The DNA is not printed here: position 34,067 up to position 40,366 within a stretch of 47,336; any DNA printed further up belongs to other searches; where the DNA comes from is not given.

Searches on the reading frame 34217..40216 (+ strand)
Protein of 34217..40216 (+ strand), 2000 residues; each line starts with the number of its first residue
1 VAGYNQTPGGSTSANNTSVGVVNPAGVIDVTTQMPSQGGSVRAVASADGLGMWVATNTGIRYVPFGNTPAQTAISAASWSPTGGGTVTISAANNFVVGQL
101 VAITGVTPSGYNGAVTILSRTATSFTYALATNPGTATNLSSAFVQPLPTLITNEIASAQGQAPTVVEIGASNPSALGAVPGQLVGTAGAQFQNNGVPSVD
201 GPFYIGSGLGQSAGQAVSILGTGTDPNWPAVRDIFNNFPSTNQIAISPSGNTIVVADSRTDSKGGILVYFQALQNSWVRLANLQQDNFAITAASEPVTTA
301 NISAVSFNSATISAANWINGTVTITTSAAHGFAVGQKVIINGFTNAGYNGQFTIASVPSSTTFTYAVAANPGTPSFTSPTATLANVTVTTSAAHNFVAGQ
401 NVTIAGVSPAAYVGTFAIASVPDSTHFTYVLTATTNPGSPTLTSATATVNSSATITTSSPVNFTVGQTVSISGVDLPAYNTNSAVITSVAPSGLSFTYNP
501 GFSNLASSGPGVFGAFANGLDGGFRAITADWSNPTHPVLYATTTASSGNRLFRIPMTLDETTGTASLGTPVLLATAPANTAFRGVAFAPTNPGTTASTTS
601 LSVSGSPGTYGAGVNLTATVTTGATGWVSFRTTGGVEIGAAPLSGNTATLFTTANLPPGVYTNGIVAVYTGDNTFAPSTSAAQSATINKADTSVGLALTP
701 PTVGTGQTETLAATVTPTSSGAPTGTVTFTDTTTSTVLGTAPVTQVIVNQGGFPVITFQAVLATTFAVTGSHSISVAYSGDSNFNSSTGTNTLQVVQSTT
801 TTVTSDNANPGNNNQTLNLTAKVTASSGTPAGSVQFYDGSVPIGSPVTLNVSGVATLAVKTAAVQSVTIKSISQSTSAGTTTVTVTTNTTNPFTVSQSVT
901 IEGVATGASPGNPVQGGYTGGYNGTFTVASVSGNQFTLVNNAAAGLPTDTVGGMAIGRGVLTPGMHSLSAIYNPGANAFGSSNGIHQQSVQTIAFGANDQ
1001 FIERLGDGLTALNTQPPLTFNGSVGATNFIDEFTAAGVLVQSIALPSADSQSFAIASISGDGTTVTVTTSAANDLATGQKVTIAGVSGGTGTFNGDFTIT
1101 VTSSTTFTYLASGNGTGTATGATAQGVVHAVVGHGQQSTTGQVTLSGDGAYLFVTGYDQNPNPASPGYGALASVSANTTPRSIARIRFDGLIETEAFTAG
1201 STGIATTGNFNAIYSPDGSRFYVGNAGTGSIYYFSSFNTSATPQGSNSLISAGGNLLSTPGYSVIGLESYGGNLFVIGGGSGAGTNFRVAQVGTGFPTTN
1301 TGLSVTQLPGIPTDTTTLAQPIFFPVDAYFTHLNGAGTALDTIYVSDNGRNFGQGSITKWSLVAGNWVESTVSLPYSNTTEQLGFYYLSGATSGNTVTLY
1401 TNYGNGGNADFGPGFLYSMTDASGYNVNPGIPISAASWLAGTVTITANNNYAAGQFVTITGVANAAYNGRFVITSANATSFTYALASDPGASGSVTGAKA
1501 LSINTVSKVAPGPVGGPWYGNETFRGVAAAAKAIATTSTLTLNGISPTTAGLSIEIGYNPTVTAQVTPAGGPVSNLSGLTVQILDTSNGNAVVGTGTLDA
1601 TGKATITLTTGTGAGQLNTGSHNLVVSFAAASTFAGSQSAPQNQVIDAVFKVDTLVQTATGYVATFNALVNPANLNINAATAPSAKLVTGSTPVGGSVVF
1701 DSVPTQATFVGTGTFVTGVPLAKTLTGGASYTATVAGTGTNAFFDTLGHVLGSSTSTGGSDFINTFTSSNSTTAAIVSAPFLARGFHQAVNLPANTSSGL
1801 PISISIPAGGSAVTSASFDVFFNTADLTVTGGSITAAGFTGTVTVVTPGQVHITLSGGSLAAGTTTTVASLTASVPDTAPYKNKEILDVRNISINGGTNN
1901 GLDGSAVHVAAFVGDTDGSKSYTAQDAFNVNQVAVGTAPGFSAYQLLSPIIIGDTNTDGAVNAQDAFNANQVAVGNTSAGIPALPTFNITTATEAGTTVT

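Call 9: search_protein_families(library=pfam, proteins=[window:34217-40216:+], max_evalue=1)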
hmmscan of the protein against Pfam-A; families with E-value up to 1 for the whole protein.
window:34217-40216:+ (2000 aa): 5 families
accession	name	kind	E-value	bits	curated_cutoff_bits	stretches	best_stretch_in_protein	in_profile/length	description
PF16640.11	Big_3_5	-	4.6e-31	107.7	35.5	4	698-795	3-87/88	Bacterial Ig-like domain (group 3)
PF16190.11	E1_FCCH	-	5.5e-10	39.6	29.5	1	1063-1108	4-50/70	Ubiquitin-activating enzyme E1 FCCH domain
PF07676.18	PD40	-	0.049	14.1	20.9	0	1205-1222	6-24/38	WD40-like Beta Propeller Repeat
PF00354.24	Pentaxin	-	0.17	12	25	1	283-353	69-139/194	Pentaxin family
PF03459.23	TOBE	-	0.62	10.8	22.3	0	1060-1083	29-55/64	TOBE domain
